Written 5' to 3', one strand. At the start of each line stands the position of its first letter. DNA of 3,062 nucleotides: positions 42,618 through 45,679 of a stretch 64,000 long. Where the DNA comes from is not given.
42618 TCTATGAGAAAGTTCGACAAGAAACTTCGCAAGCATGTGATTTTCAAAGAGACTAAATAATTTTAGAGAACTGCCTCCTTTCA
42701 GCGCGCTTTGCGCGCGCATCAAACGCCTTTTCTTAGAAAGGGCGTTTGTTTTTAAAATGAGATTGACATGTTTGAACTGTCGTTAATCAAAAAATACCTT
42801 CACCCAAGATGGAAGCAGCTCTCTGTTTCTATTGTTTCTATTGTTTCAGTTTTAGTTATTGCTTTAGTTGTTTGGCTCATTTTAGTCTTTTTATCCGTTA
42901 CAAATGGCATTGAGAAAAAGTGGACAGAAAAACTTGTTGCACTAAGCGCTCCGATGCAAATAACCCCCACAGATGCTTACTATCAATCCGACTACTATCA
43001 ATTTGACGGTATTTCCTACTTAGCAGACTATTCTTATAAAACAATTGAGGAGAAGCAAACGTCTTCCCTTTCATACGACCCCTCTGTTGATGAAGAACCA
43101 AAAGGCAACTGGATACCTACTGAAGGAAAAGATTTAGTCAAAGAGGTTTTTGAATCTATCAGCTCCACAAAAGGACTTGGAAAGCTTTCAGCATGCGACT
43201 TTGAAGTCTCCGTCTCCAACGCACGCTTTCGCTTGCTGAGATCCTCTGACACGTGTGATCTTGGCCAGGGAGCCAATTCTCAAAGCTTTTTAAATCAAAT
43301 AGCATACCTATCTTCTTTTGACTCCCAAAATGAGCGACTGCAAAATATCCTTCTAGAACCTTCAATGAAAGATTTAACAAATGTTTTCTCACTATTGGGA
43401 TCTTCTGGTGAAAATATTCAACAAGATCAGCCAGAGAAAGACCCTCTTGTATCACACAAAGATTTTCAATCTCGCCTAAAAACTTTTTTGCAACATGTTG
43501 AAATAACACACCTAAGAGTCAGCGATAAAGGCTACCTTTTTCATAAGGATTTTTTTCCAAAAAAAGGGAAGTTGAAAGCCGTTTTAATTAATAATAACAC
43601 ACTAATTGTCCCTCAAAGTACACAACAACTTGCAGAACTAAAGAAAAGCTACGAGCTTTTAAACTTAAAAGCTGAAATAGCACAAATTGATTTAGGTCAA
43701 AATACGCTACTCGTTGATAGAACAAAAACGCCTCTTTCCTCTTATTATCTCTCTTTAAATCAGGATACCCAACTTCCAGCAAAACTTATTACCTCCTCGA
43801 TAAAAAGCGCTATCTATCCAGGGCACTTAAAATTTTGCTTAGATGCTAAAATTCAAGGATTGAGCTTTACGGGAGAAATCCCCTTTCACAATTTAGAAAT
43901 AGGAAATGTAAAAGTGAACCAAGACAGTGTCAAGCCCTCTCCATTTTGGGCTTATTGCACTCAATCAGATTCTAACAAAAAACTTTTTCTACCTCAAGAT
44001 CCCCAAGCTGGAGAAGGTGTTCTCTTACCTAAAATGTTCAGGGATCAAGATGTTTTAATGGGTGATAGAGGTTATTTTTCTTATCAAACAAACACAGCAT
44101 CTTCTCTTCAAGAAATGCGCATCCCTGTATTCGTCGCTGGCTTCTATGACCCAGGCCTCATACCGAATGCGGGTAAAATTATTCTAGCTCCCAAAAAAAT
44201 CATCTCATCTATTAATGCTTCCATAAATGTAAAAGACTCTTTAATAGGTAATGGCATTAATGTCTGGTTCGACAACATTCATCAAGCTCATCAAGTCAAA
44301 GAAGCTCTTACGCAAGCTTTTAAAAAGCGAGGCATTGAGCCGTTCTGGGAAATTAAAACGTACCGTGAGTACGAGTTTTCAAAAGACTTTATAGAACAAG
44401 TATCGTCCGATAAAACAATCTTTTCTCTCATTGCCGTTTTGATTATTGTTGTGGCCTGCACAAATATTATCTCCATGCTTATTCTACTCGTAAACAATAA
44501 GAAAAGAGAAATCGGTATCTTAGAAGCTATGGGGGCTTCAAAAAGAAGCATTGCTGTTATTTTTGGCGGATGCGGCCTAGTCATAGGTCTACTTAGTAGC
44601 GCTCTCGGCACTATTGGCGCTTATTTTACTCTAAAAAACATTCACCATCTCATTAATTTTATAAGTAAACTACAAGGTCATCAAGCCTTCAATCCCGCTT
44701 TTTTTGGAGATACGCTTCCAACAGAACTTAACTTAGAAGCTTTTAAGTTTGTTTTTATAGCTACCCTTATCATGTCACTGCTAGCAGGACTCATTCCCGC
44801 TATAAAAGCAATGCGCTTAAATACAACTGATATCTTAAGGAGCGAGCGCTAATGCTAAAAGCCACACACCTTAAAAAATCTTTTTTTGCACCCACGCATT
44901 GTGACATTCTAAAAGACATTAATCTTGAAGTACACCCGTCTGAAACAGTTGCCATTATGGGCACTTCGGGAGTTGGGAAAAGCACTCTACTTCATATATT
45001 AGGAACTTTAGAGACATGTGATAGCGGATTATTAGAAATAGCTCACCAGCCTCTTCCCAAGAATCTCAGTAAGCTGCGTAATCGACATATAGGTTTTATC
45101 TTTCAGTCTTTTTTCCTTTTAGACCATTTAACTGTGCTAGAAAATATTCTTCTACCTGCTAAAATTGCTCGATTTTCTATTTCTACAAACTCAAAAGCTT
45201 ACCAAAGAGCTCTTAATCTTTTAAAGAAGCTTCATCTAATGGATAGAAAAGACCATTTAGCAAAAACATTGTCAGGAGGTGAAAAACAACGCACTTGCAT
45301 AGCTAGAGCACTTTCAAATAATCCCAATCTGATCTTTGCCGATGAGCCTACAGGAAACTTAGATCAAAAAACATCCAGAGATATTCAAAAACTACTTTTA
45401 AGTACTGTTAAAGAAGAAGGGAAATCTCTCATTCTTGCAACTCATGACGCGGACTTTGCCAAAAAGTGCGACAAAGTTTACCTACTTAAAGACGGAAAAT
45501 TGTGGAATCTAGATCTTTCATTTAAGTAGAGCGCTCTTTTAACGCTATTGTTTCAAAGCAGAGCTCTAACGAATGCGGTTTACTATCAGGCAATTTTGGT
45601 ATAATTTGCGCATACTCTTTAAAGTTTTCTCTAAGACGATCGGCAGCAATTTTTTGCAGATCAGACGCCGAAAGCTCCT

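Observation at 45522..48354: The holB operon carries two accessory enzymes: a flavin-dependent halogenase-family protein and a cyclase/kynurenine-formamidase-like protein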

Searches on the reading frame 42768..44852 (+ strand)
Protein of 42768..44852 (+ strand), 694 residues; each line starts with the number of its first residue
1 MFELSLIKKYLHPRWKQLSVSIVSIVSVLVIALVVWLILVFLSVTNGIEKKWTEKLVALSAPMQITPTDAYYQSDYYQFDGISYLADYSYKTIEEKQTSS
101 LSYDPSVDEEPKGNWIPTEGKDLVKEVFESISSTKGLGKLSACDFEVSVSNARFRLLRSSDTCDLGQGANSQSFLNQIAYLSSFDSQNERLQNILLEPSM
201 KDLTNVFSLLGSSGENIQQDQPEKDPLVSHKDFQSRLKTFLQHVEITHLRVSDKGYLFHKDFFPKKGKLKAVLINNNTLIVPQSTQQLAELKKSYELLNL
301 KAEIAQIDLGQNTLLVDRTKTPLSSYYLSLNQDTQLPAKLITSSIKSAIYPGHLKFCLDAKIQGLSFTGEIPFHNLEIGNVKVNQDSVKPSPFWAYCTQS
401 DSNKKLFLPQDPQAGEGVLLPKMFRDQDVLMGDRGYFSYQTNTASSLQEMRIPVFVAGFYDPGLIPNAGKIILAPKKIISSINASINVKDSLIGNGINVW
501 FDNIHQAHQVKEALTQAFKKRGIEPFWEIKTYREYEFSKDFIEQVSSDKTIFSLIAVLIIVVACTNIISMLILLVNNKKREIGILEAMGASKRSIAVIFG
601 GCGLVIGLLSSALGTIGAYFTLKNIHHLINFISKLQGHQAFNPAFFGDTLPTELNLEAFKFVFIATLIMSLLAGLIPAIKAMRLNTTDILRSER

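Call 3: search_protein_families(library=pfam, proteins=[window:42768-44852:+], max_evalue=0.01)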
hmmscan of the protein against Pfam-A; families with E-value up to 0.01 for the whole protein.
window:42768-44852:+ (694 aa): 1 family
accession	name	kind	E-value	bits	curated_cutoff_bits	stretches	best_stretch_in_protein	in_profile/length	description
PF02687.27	FtsX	-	7e-15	55.6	25.5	1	554-685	2-119/120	FtsX-like permease C-terminal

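Call 4: search_protein_families(library=ncbifam, proteins=[window:42768-44852:+], max_evalue=0.01)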
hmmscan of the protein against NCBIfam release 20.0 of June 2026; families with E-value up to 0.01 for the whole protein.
window:42768-44852:+ (694 aa): 8 families
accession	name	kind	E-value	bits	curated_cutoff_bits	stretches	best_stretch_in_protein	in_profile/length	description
TIGR02212.1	lolCE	equivalog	8.9e-47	159.9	362.45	2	495-693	220-411/411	lipoprotein-releasing ABC transporter permease subunit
NF008357.0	PRK11146.1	exception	6.6e-32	110.8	439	2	496-692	223-413/414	lipoprotein-releasing ABC transporter permease subunit LolE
TIGR02213.1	lolE_release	exception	2.5e-28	99.1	540.35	2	549-692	266-410/411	lipoprotein-releasing ABC transporter permease subunit LolE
NF008076.0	PRK10814.1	exception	1.5e-16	60.4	473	1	539-693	254-399/399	lipoprotein-releasing ABC transporter permease subunit LolC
TIGR03434.1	ADOP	subfamily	6.2e-14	51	622.3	1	531-693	253-402/803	ADOP family duplicated permease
NF038347.1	FtsX_Gpos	exception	5.4e-05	22.7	225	1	541-630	160-249/296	permease-like cell division protein FtsX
NF007826.0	PRK10535.1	equivalog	0.00031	19.1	966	1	550-692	523-647/648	macrolide ABC transporter ATP-binding protein/permease MacB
NF038346.1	FtsX_actino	exception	0.0013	18.2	250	1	541-621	172-252/308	permease-like cell division protein FtsX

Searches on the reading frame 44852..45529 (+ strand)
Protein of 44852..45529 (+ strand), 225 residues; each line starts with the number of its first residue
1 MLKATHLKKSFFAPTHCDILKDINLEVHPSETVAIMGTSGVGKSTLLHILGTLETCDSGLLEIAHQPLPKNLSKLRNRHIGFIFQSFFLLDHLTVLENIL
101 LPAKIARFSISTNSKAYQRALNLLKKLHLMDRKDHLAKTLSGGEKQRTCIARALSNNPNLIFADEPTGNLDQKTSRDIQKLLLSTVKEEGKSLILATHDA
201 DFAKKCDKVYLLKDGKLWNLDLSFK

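Call 3: search_protein_families(library=pfam, proteins=[window:44852-45529:+], max_evalue=0.01)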
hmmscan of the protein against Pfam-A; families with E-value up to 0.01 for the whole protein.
window:44852-45529:+ (225 aa): 6 families
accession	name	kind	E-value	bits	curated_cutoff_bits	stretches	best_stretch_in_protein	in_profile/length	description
PF00005.33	ABC_tran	-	1.4e-33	116.8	25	1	20-167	1-136/137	ABC transporter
PF03193.22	RsgA_GTPase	-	0.00045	20.5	30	1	22-50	99-126/174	RsgA GTPase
PF13555.12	AAA_29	-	0.00096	19.3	27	1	25-47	17-39/61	P-loop containing region of AAA domain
PF02463.25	SMC_N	-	0.0012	18.8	40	0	128-211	125-210/220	RecF/RecN/SMC N terminal domain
PF02689.20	Herpes_Helicase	-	0.0025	16.3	27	1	20-97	48-128/808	Helicase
PF13238.12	AAA_18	-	0.0064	17.4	29.4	0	33-53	1-21/128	AAA domain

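Call 4: search_protein_families(library=ncbifam, proteins=[window:44852-45529:+], max_evalue=0.01)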
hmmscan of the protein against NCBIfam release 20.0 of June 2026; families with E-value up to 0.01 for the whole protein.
window:44852-45529:+ (225 aa): 189 families (the best 25 are shown)
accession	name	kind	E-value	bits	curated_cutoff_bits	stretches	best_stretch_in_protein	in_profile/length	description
TIGR02211.1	LolD_lipo_ex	equivalog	7.3e-63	212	307.75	1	1-218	1-220/221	lipoprotein-releasing ABC transporter ATP-binding protein LolD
NF007879.0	PRK10584.1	equivalog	7.9e-56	189.3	336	1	4-219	9-226/228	putative ABC transporter ATP-binding protein YbbA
TIGR03608.1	L_ocin_972_ABC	subfamily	8.7e-51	172.3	254.85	1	16-209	10-203/206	putative bacteriocin export ABC transporter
NF008639.0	PRK11629.1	equivalog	3.4e-50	170.7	360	1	14-218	20-225/234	lipoprotein-releasing ABC transporter ATP-binding protein LolD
NF007826.0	PRK10535.1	equivalog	9.3e-50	169.5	966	1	4-217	7-221/648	macrolide ABC transporter ATP-binding protein/permease MacB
TIGR02673.1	FtsE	equivalog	1.3e-49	168.8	264.85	1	2-208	2-205/214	cell division ATP-binding protein FtsE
NF038007.1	ABC_ATP_DarD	equivalog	2.3e-49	167.8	375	1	1-217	1-218/218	darobactin export ABC transporter ATP-binding protein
TIGR02982.1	heterocyst_DevA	subfamily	1.9e-48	165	295.8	1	16-217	17-219/220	ABC exporter ATP-binding subunit, DevA family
TIGR02315.1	ABC_phnC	equivalog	2.7e-47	161.2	266.1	1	1-217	1-224/243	phosphonate ABC transporter ATP-binding protein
NF007027.0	PRK09493.1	equivalog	5.1e-40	137.3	379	1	15-209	12-205/240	glutamine ABC transporter ATP-binding protein GlnQ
NF008338.0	PRK11124.1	equivalog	1.1e-37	129.8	369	1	18-217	16-219/242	arginine ABC transporter ATP-binding protein ArtP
TIGR00968.1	3a0106s01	subfamily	1.3e-37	129.5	342.75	1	16-219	12-211/237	sulfate ABC transporter ATP-binding protein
TIGR03005.1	ectoine_ehuA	equivalog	2.3e-37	128.6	345.4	1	17-217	13-225/252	ectoine/hydroxyectoine ABC transporter ATP-binding protein EhuA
NF008428.0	PRK11264.1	equivalog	9e-37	126.6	406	1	5-216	7-221/250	L-cystine ABC transporter ATP-binding protein TcyN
TIGR01186.1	proV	subfamily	1.4e-36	126.3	326.6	1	20-217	9-208/363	betaine/proline/choline family ABC transporter ATP-binding protein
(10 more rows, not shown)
